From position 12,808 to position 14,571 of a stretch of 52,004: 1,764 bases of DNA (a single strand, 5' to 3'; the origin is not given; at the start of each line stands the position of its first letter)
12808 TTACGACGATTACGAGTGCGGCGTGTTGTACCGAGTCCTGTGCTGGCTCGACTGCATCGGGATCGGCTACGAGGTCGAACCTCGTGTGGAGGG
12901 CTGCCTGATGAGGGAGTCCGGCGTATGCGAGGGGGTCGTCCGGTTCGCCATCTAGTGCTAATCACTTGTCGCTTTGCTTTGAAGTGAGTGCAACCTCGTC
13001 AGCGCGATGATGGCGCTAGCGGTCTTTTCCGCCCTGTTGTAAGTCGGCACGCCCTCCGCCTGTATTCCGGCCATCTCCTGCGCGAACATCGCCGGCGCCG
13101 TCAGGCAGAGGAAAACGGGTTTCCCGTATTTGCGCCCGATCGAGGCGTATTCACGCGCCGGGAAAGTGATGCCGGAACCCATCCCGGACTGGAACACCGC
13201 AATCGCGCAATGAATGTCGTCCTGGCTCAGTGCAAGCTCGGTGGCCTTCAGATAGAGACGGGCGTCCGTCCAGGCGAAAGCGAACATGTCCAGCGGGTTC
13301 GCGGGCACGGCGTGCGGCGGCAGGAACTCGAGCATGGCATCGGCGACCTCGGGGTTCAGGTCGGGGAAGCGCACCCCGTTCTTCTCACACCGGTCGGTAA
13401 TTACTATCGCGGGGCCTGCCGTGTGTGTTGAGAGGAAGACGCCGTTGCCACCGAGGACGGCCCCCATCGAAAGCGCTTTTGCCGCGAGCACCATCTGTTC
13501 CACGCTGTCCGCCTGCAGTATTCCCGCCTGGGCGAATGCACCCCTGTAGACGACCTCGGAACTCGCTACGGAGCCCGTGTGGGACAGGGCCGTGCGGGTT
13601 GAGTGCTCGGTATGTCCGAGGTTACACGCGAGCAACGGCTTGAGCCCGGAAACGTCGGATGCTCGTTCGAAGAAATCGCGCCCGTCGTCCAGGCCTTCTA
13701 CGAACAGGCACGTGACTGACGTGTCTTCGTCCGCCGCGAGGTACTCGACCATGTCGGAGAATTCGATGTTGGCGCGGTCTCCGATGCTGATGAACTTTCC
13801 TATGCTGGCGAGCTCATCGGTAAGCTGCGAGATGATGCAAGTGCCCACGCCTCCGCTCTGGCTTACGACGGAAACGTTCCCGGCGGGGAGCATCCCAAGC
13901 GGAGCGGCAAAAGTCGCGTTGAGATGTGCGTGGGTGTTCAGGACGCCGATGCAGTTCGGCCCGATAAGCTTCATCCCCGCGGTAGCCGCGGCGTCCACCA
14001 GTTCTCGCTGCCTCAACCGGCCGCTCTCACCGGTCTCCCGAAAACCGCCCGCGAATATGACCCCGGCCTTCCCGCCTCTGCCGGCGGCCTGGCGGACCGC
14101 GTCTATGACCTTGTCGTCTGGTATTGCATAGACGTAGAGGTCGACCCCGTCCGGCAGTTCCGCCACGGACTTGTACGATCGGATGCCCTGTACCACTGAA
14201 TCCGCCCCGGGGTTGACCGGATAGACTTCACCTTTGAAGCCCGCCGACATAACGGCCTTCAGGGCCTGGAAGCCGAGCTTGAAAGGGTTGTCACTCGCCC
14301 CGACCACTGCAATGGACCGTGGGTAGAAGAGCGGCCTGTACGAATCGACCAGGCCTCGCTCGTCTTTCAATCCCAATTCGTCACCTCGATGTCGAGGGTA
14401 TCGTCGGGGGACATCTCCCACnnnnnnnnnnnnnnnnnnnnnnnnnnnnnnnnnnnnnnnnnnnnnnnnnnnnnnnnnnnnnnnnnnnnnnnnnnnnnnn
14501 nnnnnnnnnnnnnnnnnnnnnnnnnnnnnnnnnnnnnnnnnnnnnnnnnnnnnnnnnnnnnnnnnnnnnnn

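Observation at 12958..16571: Translationally coupled operon: two paralogous, internally duplicated CxxC + V4R-like proteins followed by an orphan ADP-forming acyl-CoA synthetase alpha module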

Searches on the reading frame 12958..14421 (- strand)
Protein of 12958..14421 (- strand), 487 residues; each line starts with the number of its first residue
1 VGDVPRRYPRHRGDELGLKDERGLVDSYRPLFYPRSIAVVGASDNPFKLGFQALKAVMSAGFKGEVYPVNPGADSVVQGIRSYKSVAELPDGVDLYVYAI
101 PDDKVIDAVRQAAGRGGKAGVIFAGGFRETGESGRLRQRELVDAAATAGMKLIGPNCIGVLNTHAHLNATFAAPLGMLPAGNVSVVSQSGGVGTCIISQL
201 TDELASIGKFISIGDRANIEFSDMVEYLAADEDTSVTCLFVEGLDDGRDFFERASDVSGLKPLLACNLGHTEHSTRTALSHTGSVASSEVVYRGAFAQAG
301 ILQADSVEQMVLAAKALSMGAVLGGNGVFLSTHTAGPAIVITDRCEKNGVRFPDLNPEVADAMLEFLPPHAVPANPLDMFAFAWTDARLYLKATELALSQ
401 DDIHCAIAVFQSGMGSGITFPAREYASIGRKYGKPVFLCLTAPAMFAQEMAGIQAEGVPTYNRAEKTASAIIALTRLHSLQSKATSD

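Call 3: search_protein_families(library=pfam, proteins=[window:12958-14421:-], max_evalue=1)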
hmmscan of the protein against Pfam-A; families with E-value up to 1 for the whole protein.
window:12958-14421:- (487 aa): 5 families
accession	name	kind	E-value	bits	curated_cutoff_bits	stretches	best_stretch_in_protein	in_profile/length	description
PF13607.11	Succ_CoA_lig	-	5.1e-39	133.6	27.4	1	180-317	1-138/138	Succinyl-CoA ligase like flavodoxin domain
PF13380.12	CoA_binding_2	-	3.3e-22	79.6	22.8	1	35-162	1-115/116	CoA binding domain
PF02629.25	CoA_binding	-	1.2e-08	36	22.3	1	34-124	3-95/97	CoA binding domain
PF19045.5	Ligase_CoA_2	-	0.00011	22.7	23.7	1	331-408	4-79/162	Ligase-CoA domain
PF20605.4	Antitox_RHH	-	0.22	12.2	27.2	1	225-246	19-40/50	Antitoxin-like ribbon-helix-helix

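Call 4: search_protein_families(library=ncbifam, proteins=[window:12958-14421:-], max_evalue=1)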
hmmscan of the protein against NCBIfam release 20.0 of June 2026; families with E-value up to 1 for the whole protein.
window:12958-14421:- (487 aa): 6 families
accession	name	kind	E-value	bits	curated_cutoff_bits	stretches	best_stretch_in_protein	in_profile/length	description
TIGR02717.1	AcCoA-syn-alpha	equivalog_domain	3.3e-107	358.9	567.15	1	30-476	3-445/447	acetate--CoA ligase alpha subunit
NF045494.1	AcCoALig_Archglob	equivalog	4.9e-91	306.1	1200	1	28-476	218-661/665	acetate--CoA ligase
NF045492.1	HydPropCoALig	equivalog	1.1e-75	255.4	1300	1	31-476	251-695/700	3-hydroxypropionate--CoA ligase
NF045493.1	HydDutCoALig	equivalog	9.8e-65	219.4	1300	1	30-481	5-453/698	4-hydroxybutyrate--CoA ligase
NF004230.0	PRK05678.1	equivalog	1.4e-09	37.6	336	1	77-287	48-253/291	succinate--CoA ligase subunit alpha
TIGR01019.1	sucCoAalpha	subfamily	7.3e-09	35.4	353.2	1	140-289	105-253/286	succinate--CoA ligase subunit alpha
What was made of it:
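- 12958..14376 (-): Alpha-only NDP-forming acyl-CoA synthetase (ACD) alpha-type protein, 472 aa from TTG 14376. It overlaps the end of B by 10 nt; an alternative TTG at 14370 gives a 4-nt overlap. Pfam and NCBIfam (calls 3, 4).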

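Call 30: search_solved_structures(query=window:12958-14370:-, max_evalue=1e-10)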
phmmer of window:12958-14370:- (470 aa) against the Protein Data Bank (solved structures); distinct sequences matched with E-value up to 1e-10: 8.
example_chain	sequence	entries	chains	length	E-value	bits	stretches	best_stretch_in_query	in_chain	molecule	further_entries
2csu_A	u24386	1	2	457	5.9e-91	308.9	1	14-458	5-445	457aa long hypothetical protein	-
4xyl_A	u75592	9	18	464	2.6e-74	254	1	12-458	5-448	alpha subunit of Acyl-CoA synthetase (NDP forming) | Acyl-CoA synthetase (NDP forming) | alpha subunit of acetyl-CoA synthetase (NDP forming)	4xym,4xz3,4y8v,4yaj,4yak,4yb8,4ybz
9y43_A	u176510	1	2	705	2.9e-59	204.5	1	11-456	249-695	3-hydroxypropionate--CoA ligase [ADP-forming]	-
8wzu_A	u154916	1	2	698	1.1e-55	192.7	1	12-459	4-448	4-hydroxybutyrate--CoA ligase [ADP-forming]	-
7cm9_A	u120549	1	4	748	8e-44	153.6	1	18-418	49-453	DMSP lyase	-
9it0_A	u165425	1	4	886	2.1e-41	145.6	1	13-459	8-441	Protein acetyltransferase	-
9isq_A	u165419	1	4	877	1.9e-40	142.5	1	13-459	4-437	Protein acetyltransferase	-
1y81_A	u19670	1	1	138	7e-13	51.6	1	18-104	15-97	conserved hypothetical protein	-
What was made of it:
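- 12958..14376 (-): PDB relatives 2csu (E 6e-91) and 4xyl (E 3e-74) (call 30).
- On NDP-forming acyl-CoA synthetase (ACD), alpha subunit: 2csu and 4xyl at E <= 3e-74 over the full length (call 30).
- Closest known: ACD. Same: Full-length homology at E 6e-91 and 3e-74 (call 30).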

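Call 32: find_homologous_proteins(query=window:12958-14370:-, max_evalue=1e-20)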
Query window:12958-14370:- (470 aa): 2425 proteins with E <= 1e-20 among 8000 candidates; the best 120 are listed.
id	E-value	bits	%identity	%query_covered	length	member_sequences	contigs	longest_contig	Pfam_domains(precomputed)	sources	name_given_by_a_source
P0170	0.0e+0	1038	100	100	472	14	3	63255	PF02629.26,PF13607.12,PF13380.13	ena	-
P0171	2.6e-228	776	75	97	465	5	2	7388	PF02629.26,PF13607.12,PF13380.13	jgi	jgi:acyl-CoA synthetase (NDP forming)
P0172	1.3e-225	768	71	99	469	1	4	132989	PF02629.26,PF13607.12,PF13380.13,PF19045.5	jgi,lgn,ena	-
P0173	7.1e-225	765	72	100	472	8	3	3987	PF02629.26,PF13607.12,PF13380.13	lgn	-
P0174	2.9e-223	760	71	99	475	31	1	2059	PF02629.26,PF13607.12,PF13380.13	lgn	-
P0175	4.8e-221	753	71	99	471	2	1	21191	PF02629.26,PF13607.12,PF13380.13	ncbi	-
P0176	6.4e-220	749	72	97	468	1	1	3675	PF02629.26,PF13607.12,PF13380.13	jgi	jgi:acyl-CoA synthetase (NDP forming)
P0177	1.6e-219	748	71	97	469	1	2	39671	PF02629.26,PF13607.12,PF13380.13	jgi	jgi:acyl-CoA synthetase (NDP forming)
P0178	4.5e-217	739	72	96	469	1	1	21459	PF02629.26,PF13607.12,PF13380.13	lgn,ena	-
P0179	1.8e-215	734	71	96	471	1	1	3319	PF02629.26,PF13607.12,PF13380.13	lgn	-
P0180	1.2e-210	718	69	97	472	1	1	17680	PF02629.26,PF13607.12,PF13380.13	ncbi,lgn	-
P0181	2.7e-206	704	66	97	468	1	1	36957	PF02629.26,PF13607.12,PF13380.13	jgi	jgi:acetyltransferase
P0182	2.3e-198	678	66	97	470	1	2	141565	PF02629.26,PF13607.12,PF13380.13,PF19045.5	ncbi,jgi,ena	-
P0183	2.6e-197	674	64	99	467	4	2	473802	PF02629.26,PF13607.12,PF13380.13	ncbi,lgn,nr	ncbi:MAG: CoA-binding protein [Actinobacteria bacterium]|nr:CoA-binding protein [Actinomycetota bact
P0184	1.7e-195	668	64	96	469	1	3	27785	PF02629.26,PF13607.12,PF13380.13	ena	-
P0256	1.8e-125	438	45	98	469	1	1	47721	PF02629.26,PF13607.12,PF13380.13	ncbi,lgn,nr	ncbi:MAG: CoA-binding protein [Deltaproteobacteria bacterium]|nr:CoA-binding protein [Candidatus Zym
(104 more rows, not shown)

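Call 35: find_encoding_contigs(protein=P0172, flank=6000, max_places=3)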
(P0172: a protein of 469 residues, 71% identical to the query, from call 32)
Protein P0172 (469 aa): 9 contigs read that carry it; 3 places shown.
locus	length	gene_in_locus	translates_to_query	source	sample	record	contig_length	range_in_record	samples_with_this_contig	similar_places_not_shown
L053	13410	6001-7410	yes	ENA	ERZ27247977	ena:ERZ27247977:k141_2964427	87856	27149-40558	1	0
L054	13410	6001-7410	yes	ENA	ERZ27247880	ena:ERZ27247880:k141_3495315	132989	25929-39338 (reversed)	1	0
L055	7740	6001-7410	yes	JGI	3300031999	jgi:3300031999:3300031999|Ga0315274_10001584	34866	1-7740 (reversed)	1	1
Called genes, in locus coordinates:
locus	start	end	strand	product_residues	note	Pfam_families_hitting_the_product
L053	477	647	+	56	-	PF00440:TetR_N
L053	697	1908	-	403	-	PF02754:CCG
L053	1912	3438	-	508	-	PF01565:FAD_binding_4, PF02913:FAD-oxidase_C (faint)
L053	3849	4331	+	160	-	PF00072:Response_reg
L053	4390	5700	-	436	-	PF07690:MFS_1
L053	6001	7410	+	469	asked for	PF02629:CoA_binding (weak), PF13380:CoA_binding_2, PF13607:Succ_CoA_lig, PF19045:Ligase_CoA_2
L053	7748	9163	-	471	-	PF00202:Aminotran_3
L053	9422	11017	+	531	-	PF00370:FGGY_N, PF02782:FGGY_C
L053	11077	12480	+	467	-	PF02788:RuBisCO_large_N, PF00016:RuBisCO_large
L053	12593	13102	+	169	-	PF01844:HNH, PF14279:HNH_5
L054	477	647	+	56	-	PF00440:TetR_N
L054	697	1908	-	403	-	PF02754:CCG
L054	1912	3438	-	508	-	PF01565:FAD_binding_4, PF02913:FAD-oxidase_C (faint)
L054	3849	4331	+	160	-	PF00072:Response_reg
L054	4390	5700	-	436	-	PF07690:MFS_1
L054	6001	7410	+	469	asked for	PF02629:CoA_binding (weak), PF13380:CoA_binding_2, PF13607:Succ_CoA_lig, PF19045:Ligase_CoA_2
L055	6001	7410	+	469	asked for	PF02629:CoA_binding (weak), PF13380:CoA_binding_2, PF13607:Succ_CoA_lig, PF19045:Ligase_CoA_2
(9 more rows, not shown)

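Call 36: find_encoding_contigs(protein=P0183, flank=6000, max_places=2)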
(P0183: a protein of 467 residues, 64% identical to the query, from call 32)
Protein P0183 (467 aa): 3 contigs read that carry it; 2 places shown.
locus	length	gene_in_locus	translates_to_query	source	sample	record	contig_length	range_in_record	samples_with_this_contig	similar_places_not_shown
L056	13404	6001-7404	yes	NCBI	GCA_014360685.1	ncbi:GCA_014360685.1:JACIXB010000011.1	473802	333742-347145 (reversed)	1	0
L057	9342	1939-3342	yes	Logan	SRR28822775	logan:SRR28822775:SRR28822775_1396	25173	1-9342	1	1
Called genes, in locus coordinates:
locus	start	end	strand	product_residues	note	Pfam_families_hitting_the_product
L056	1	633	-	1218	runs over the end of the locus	PF18986:DUF5719 (faint), PF13750:Big_3_3 (faint), PF19077:Big_13 (faint), PF17957:Big_7 (weak), PF06832:BiPBP_C (faint), PF17957:Big_7, PF07100:ASRT (faint)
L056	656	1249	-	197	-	-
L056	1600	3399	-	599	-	PF18911:PKD_4 (weak)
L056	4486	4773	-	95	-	PF00462:Glutaredoxin, PF13417:GST_N_3, PF13409:GST_N_2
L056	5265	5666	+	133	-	-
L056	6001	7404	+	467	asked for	PF02629:CoA_binding, PF13380:CoA_binding_2, PF13607:Succ_CoA_lig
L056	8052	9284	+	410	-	PF01875:Memo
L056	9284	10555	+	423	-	PF05977:MFS_3 (weak), PF13347:MFS_2, PF07690:MFS_1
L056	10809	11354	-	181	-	PF00692:dUTPase, PF22769:DCD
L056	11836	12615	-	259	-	PF04199:Cyclase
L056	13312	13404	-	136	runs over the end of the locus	PF00072:Response_reg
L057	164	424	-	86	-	PF02943:FeThRed_B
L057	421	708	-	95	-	PF00462:Glutaredoxin, PF13417:GST_N_3, PF13409:GST_N_2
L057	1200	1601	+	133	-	-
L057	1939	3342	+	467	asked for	PF02629:CoA_binding, PF13380:CoA_binding_2, PF13607:Succ_CoA_lig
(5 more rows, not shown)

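Call 37: find_encoding_contigs(protein=P0256, flank=6000, max_places=2)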
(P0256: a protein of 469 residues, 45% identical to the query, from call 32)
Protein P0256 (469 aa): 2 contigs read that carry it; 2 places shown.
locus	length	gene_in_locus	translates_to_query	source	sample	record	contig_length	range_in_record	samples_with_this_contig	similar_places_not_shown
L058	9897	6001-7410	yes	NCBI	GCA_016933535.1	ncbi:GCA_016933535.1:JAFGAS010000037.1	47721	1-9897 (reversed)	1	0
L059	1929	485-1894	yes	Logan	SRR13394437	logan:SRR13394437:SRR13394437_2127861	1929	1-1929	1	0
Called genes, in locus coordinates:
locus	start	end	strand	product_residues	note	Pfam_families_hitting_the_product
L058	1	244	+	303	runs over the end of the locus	PF01497:Peripla_BP_2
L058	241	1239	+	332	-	PF01032:FecCD, PF00950:ABC-3 (weak)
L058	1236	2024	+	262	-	PF00005:ABC_tran, PF02463:SMC_N (weak), PF13304:AAA_21 (faint)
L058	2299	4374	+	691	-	PF07715:Plug, PF00593:TonB_dep_Rec_b-barrel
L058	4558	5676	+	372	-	PF01820:Dala_Dala_lig_N, PF02786:CPSase_L_D2, PF02222:ATP-grasp (weak), PF07478:Dala_Dala_lig_C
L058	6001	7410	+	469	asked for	PF02629:CoA_binding, PF13380:CoA_binding_2, PF13607:Succ_CoA_lig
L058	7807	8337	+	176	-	PF03061:4HBT (weak)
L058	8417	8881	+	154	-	-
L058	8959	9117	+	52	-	-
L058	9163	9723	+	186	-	-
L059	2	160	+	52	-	?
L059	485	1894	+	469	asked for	PF02629:CoA_binding, PF13380:CoA_binding_2, PF13607:Succ_CoA_lig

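Call 77: find_encoding_contigs(protein=P0171, flank=6000, max_places=3)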
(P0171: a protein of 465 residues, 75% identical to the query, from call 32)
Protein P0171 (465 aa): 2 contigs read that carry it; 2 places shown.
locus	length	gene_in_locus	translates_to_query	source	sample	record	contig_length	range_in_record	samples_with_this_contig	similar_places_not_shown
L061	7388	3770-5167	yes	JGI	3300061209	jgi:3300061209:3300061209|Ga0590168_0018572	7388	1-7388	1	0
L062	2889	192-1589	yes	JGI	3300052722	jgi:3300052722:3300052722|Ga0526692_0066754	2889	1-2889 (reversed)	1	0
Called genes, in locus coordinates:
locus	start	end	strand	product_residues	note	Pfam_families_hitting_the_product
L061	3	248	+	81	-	?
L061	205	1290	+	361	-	-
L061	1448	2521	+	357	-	-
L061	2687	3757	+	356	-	-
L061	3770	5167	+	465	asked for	PF02629:CoA_binding, PF13380:CoA_binding_2, PF13607:Succ_CoA_lig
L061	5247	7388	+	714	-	?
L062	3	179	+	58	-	?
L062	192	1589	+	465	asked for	PF02629:CoA_binding, PF13380:CoA_binding_2, PF13607:Succ_CoA_lig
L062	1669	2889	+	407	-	?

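Call 81: find_related_loci(query=window:12958-14376:-, collection=metagenome_contigs, flank=6000)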
Query window:12958-14376:- (472 aa) in metagenome_contigs; peptide patterns used: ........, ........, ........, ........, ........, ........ (x = any residue, [..] = any of these).
89 stretches matched a pattern; 17 encode a relative of the query (tblastn E <= 1e-3); 17 distinct loci.
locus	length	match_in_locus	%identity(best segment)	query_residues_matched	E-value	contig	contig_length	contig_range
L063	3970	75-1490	96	1-472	0e+0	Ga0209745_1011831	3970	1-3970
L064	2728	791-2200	70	3-472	0e+0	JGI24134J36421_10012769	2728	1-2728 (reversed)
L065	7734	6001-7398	71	6-471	0e+0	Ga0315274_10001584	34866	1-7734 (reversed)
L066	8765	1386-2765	64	9-468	0e+0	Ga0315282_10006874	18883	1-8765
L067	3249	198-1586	60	9-471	0e+0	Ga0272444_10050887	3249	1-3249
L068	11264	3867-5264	60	2-469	0e+0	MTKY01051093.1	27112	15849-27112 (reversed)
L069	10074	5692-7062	61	9-465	0e+0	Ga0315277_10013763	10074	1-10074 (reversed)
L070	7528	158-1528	61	9-465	0e+0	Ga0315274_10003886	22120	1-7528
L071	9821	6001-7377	60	9-467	0e+0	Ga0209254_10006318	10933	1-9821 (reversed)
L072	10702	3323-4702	61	7-466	0e+0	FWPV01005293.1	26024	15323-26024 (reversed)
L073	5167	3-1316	60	28-465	0e+0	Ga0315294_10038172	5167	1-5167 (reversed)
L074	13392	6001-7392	55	3-463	1e-164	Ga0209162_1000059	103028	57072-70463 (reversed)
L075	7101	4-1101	64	100-465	7e-157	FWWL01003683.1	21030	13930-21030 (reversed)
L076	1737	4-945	60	149-462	2e-132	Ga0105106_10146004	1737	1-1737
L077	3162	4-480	75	310-468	1e-78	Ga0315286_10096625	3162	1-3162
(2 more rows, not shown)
